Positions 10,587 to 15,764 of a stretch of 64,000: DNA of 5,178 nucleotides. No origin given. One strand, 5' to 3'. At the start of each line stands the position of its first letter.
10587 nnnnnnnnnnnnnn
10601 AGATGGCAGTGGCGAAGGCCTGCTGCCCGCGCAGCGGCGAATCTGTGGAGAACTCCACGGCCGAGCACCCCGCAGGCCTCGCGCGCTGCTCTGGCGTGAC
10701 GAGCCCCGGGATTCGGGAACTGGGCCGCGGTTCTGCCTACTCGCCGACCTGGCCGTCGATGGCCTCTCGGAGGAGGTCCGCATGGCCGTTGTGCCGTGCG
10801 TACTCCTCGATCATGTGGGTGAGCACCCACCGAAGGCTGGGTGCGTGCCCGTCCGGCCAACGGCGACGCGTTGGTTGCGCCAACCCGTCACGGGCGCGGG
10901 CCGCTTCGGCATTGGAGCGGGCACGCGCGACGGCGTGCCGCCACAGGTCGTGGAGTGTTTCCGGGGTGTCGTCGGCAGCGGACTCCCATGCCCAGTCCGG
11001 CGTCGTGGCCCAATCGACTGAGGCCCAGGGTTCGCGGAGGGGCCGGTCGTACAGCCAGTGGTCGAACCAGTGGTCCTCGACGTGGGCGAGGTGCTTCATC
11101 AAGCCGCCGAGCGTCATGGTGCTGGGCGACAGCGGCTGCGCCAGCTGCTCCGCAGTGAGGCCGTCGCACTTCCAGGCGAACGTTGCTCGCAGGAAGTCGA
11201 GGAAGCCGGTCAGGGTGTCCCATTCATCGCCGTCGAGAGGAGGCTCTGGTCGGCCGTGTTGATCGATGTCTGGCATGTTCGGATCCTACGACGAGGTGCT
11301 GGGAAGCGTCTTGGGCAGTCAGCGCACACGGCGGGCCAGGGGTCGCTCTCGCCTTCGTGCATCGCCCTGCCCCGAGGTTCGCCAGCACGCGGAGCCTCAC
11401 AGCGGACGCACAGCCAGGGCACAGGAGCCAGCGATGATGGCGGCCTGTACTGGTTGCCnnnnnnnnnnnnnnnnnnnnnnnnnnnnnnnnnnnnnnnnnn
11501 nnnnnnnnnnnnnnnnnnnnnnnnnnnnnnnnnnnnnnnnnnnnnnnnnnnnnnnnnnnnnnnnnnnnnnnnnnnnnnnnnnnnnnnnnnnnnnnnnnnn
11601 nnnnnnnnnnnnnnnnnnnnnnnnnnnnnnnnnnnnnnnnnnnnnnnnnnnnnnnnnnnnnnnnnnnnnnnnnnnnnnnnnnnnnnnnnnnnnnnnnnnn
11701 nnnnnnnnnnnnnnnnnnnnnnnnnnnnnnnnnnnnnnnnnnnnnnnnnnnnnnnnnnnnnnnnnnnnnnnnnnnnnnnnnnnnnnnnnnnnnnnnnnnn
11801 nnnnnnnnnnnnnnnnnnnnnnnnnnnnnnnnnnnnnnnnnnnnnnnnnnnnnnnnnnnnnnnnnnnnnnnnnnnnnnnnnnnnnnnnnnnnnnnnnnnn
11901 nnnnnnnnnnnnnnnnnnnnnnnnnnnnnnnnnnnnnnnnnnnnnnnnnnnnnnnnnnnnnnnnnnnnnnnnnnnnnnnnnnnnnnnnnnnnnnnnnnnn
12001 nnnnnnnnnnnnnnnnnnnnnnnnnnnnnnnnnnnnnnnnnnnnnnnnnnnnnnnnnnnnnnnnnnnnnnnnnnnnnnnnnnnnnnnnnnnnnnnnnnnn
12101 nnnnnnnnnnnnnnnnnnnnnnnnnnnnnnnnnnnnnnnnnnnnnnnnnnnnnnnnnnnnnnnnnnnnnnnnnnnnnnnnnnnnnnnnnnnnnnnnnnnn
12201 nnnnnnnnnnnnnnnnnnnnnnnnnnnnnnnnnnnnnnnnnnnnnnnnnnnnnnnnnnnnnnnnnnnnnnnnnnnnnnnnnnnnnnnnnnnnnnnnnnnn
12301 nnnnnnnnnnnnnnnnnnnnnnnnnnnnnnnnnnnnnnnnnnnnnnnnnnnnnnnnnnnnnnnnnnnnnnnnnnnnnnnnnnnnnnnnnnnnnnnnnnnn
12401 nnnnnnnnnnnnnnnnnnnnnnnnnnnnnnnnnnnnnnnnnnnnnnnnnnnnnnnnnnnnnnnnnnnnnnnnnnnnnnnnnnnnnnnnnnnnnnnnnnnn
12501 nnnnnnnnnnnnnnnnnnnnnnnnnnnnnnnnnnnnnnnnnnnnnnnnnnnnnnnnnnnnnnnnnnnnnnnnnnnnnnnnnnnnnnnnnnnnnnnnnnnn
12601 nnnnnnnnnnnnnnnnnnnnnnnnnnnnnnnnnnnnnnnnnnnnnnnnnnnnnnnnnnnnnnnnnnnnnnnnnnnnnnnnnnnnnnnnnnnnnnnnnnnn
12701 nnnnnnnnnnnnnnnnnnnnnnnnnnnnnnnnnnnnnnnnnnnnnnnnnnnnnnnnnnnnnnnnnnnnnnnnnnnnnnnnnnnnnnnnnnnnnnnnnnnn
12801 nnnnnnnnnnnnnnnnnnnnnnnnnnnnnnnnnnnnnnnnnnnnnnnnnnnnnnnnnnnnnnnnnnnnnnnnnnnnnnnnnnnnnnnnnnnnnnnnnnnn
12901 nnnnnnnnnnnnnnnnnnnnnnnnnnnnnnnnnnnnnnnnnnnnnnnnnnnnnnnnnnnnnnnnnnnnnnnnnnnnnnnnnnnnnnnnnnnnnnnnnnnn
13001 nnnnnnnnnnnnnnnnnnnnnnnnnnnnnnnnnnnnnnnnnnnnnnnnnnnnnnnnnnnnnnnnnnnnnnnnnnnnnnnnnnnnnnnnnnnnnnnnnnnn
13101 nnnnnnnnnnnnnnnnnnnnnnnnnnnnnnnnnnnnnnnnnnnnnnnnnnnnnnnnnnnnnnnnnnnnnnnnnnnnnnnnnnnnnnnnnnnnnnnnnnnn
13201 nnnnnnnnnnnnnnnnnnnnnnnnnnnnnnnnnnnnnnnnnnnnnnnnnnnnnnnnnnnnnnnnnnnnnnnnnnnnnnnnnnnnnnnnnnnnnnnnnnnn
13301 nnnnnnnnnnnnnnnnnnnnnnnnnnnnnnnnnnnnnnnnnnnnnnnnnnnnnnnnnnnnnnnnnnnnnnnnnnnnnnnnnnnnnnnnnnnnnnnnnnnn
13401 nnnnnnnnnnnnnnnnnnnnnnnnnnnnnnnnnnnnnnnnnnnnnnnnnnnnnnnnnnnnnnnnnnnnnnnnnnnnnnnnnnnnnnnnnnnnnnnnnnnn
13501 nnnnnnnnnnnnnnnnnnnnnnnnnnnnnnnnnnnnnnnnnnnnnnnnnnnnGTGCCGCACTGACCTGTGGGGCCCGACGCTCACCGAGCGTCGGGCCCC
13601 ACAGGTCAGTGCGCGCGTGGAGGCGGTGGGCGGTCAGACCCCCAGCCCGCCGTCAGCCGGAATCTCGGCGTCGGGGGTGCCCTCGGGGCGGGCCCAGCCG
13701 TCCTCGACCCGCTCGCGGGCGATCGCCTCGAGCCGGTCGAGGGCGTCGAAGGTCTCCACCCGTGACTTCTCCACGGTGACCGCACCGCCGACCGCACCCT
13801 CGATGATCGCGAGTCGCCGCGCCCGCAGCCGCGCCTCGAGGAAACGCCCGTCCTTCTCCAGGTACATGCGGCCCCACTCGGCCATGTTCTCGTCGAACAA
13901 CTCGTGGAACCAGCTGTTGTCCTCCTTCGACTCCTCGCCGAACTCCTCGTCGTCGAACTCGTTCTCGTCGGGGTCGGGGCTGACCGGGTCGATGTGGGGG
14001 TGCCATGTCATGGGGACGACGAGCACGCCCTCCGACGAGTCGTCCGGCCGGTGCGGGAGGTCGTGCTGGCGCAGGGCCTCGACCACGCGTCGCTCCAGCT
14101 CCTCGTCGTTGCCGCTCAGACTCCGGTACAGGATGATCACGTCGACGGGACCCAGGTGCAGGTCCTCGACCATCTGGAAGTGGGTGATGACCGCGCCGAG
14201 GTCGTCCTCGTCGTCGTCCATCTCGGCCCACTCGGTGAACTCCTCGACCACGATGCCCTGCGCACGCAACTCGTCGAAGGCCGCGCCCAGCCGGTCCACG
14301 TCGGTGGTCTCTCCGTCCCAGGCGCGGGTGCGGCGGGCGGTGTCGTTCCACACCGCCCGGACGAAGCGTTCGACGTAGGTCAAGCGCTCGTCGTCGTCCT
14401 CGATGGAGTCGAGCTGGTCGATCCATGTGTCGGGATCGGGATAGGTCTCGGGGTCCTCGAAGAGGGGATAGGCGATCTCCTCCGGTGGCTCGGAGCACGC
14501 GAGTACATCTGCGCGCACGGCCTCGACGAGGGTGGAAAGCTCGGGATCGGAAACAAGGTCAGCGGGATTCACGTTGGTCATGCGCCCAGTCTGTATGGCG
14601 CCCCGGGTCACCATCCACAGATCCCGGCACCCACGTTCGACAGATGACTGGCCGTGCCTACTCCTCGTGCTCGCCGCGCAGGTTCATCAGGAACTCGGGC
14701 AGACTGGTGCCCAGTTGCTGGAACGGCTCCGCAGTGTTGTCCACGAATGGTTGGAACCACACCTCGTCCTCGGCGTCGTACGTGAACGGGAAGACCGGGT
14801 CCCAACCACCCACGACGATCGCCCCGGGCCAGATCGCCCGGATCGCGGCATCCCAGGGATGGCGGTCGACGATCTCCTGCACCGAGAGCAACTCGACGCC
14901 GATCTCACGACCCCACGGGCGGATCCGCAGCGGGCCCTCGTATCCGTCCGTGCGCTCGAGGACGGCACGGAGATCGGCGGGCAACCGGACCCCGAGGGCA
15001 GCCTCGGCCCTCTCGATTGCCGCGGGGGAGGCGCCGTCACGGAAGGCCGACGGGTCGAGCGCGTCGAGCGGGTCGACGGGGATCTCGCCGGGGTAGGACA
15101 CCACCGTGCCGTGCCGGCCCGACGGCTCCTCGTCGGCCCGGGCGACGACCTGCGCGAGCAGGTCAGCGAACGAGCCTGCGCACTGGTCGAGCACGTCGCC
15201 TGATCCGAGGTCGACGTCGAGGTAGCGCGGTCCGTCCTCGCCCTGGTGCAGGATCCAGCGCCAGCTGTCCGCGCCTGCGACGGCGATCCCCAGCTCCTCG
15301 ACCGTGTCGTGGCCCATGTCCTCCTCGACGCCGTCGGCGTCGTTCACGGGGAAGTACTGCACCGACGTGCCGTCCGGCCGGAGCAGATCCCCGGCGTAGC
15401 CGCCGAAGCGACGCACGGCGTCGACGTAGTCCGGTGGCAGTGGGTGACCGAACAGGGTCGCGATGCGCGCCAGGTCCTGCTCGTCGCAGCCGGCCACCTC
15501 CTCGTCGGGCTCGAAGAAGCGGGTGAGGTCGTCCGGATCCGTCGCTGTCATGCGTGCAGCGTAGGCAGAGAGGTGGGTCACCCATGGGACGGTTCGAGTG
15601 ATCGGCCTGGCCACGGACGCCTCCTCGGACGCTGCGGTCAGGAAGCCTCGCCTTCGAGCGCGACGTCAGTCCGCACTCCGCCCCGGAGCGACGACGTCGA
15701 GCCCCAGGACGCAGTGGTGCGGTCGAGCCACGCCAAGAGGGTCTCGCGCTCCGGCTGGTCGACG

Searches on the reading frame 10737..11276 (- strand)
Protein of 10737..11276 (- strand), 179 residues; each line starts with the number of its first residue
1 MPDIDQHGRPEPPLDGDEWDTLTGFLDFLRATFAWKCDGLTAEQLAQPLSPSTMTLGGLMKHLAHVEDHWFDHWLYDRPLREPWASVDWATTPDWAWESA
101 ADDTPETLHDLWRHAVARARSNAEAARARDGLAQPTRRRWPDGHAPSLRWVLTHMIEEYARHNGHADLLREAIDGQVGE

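Call 12: search_protein_families(library=pfam, proteins=[window:10737-11276:-], max_evalue=0.001)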
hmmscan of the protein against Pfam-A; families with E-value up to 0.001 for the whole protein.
window:10737-11276:- (179 aa): 3 families
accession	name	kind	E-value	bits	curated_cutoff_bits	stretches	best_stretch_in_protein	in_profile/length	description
PF04978.18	MST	-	3.2e-42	144.9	27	1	21-175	1-149/149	Mycothiol-S-transferase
PF12867.12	DinB_2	-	6.8e-07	30.2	24.8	1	27-165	3-127/128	DinB superfamily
PF05163.17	DinB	-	9e-06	26.2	23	1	37-166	23-138/165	DinB family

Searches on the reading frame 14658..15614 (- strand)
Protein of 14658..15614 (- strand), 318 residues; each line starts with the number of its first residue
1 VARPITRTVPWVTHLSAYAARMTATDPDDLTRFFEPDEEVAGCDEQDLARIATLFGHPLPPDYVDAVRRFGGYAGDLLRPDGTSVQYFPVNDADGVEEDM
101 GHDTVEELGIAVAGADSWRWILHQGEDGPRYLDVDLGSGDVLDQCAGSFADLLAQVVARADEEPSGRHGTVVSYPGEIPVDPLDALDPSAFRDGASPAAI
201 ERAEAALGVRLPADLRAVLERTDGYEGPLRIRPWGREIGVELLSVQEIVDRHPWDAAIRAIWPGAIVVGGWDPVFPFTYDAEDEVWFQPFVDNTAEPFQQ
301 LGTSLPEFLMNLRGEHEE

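Call 12: search_protein_families(library=pfam, proteins=[window:14658-15614:-], max_evalue=0.001)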
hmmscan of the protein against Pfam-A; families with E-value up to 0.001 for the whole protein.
window:14658-15614:- (318 aa): 2 families
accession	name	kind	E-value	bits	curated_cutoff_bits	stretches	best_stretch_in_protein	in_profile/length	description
PF09346.15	SMI1_KNR4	-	4.2e-14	53.7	25.4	1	194-309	1-123/125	SMI1 / KNR4 family (SUKH-1)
PF14568.11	SUKH_6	-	0.00015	22.7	27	0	199-228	3-32/119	SMI1-KNR4 cell-wall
